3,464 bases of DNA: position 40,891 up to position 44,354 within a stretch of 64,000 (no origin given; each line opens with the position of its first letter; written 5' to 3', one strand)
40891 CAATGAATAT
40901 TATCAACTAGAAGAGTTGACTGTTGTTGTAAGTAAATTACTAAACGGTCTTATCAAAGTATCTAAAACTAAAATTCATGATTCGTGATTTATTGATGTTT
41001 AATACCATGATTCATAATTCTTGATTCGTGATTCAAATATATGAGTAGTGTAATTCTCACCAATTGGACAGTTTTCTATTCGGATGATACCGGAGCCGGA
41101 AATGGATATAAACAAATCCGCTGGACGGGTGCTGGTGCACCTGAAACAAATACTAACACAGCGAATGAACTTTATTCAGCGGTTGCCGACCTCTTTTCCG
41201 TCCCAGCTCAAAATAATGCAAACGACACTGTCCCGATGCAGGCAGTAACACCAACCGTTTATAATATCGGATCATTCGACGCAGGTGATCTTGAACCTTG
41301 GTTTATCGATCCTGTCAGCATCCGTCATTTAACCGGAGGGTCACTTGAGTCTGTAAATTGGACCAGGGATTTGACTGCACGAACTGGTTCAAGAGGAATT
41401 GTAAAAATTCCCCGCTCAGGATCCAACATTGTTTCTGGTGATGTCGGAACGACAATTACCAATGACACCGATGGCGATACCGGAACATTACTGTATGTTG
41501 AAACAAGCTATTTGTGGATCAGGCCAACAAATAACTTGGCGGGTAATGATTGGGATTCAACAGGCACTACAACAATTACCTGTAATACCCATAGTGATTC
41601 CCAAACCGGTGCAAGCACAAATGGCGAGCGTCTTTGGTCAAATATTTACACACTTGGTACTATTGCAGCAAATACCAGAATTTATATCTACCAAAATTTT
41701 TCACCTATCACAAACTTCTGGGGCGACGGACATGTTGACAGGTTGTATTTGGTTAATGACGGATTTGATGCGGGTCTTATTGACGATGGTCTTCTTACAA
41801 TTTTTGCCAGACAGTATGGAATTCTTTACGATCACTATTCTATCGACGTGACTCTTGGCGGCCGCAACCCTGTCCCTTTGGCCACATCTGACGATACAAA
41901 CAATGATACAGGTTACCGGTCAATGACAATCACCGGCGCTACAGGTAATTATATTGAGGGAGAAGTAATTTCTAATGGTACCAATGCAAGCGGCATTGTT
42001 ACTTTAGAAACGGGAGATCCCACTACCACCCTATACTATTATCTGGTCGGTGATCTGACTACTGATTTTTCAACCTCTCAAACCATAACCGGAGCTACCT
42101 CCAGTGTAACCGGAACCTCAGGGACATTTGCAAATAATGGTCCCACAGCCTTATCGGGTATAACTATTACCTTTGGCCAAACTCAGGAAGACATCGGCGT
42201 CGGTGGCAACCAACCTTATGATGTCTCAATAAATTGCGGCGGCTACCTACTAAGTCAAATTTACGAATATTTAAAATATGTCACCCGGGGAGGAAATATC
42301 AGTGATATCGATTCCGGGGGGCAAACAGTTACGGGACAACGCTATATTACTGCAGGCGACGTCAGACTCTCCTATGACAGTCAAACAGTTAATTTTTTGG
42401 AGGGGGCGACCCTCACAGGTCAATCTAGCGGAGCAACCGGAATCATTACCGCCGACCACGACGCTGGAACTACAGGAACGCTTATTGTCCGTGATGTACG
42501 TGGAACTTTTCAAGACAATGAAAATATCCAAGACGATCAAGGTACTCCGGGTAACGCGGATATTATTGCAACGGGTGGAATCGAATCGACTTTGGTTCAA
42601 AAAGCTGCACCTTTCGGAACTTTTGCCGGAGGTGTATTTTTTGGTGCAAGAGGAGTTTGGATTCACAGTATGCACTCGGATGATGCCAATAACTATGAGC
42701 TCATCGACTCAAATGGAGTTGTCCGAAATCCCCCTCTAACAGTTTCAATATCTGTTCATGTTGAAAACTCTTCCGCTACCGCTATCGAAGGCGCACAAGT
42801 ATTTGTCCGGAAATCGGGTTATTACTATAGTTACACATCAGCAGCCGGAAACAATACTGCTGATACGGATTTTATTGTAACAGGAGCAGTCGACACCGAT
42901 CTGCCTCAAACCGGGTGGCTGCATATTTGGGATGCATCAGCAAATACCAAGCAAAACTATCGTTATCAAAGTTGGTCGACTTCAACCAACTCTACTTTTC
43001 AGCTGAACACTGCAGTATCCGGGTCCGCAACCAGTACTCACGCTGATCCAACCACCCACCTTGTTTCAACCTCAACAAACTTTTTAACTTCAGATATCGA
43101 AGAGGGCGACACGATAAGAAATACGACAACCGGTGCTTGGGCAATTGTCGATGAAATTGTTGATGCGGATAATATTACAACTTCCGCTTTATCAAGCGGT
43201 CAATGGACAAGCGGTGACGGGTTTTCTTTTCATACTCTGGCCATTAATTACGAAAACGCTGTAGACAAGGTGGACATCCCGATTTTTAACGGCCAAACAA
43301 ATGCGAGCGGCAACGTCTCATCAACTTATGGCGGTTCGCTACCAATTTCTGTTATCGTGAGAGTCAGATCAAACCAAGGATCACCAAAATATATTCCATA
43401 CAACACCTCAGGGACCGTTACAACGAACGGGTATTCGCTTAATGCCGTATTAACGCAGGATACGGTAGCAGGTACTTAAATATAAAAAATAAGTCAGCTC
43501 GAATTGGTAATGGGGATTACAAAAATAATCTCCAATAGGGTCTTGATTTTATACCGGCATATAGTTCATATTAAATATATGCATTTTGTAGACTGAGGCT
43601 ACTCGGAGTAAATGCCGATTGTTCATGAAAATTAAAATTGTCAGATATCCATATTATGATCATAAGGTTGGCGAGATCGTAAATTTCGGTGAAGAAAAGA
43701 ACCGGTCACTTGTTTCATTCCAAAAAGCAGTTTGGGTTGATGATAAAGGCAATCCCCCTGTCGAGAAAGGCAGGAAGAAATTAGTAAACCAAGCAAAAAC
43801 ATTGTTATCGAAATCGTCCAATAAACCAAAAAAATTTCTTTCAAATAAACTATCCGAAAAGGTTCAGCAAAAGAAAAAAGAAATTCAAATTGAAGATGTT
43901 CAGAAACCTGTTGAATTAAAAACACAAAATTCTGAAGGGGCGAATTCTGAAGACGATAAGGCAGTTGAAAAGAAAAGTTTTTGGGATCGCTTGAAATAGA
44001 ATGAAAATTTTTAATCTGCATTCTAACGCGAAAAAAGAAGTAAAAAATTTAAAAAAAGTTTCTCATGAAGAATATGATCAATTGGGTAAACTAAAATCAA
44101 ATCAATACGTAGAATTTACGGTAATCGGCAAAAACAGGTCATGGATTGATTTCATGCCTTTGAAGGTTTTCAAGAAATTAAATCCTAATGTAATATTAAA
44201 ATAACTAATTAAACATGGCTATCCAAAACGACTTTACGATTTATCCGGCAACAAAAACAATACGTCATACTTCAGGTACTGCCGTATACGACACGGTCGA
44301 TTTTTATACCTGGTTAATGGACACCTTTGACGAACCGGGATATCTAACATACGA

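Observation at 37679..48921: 11-kb block of three paralogous 800-960-aa S/T/G-rich proteins without signal peptides, plus a tailspike-like beta-helix protein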

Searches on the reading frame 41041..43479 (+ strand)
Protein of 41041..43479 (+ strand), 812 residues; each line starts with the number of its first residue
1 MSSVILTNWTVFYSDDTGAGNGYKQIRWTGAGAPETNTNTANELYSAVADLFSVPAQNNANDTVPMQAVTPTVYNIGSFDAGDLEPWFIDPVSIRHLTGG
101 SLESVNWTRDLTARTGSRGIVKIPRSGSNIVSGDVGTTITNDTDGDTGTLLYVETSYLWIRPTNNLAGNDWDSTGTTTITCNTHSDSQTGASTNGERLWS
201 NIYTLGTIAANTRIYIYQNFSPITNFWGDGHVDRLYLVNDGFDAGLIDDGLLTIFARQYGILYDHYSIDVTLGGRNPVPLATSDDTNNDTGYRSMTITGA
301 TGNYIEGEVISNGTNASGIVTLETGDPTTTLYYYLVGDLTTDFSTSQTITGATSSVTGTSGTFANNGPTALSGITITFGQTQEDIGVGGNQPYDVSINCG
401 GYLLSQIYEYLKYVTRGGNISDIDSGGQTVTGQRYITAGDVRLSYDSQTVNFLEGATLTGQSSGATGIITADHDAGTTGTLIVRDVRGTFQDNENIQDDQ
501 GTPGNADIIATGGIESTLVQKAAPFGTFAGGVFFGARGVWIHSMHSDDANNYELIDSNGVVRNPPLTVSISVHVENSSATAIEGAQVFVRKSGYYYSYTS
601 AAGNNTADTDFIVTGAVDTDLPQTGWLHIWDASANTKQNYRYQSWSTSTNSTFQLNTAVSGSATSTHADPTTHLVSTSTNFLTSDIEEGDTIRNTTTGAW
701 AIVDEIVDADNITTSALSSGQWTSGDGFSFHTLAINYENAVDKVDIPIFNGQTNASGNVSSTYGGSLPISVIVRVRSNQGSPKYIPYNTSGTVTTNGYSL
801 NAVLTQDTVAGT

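Call 4: search_protein_families(library=pfam, proteins=[window:41041-43479:+], max_evalue=0.1)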
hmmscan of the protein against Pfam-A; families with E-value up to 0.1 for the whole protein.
window:41041-43479:+ (812 aa): 1 family
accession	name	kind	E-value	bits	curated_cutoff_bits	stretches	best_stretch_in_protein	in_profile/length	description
PF05559.16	DUF763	-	0.077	12.6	35.5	0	158-182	48-72/319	Protein of unknown function (DUF763)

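Call 5: search_protein_families(library=phrogs, proteins=[window:41041-43479:+], max_evalue=0.1)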
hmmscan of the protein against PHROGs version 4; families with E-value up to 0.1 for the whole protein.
window:41041-43479:+ (812 aa): 0 families

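Call 77: search_protein_families(library=ncbifam, proteins=[window:41041-43479:+], max_evalue=0.01)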
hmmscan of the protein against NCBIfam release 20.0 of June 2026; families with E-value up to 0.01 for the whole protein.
window:41041-43479:+ (812 aa): 0 families

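Call 78: search_protein_families(library=padloc, proteins=[window:41041-43479:+], max_evalue=0.01)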
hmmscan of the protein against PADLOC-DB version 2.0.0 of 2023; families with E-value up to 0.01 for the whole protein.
window:41041-43479:+ (812 aa): 0 families

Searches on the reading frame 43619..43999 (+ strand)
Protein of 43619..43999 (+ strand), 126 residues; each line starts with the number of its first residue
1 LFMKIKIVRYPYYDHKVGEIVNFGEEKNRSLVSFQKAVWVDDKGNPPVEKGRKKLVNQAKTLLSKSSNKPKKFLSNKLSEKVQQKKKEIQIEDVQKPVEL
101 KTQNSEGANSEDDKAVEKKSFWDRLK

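Call 4: search_protein_families(library=pfam, proteins=[window:43619-43999:+], max_evalue=0.1)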
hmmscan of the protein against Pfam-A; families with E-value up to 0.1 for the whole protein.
window:43619-43999:+ (126 aa): 0 families

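Call 5: search_protein_families(library=phrogs, proteins=[window:43619-43999:+], max_evalue=0.1)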
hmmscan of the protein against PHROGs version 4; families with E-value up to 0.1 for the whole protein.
window:43619-43999:+ (126 aa): 1 family
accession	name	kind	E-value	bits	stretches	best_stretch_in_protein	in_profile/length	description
phrog_2616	-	unknown function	0.023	16.3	1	3-58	2-62/77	-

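Call 77: search_protein_families(library=ncbifam, proteins=[window:43619-43999:+], max_evalue=0.01)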
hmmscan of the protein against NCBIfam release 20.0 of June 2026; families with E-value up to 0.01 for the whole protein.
window:43619-43999:+ (126 aa): 0 families

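Call 78: search_protein_families(library=padloc, proteins=[window:43619-43999:+], max_evalue=0.01)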
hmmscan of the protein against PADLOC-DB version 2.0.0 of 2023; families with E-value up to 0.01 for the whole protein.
window:43619-43999:+ (126 aa): 1 family
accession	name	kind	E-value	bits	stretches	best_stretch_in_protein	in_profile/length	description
PDLC00453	JetA1|JetA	-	0.0027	14.4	1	39-102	385-448/504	DUF5716 domain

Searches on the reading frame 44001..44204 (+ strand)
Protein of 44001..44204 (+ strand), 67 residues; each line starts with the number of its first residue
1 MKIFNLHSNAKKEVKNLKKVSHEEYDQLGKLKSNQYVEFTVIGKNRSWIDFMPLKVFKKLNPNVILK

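Call 77: search_protein_families(library=ncbifam, proteins=[window:44001-44204:+], max_evalue=0.01)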
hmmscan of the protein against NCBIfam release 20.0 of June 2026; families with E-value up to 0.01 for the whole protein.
window:44001-44204:+ (67 aa): 0 families

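Call 78: search_protein_families(library=padloc, proteins=[window:44001-44204:+], max_evalue=0.01)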
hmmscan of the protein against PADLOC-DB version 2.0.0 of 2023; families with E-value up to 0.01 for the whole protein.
window:44001-44204:+ (67 aa): 0 families

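Call 86: search_protein_families(library=pfam, proteins=[window:44001-44204:+], max_evalue=0.01)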
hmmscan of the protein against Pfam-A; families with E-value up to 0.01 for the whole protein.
window:44001-44204:+ (67 aa): 0 families
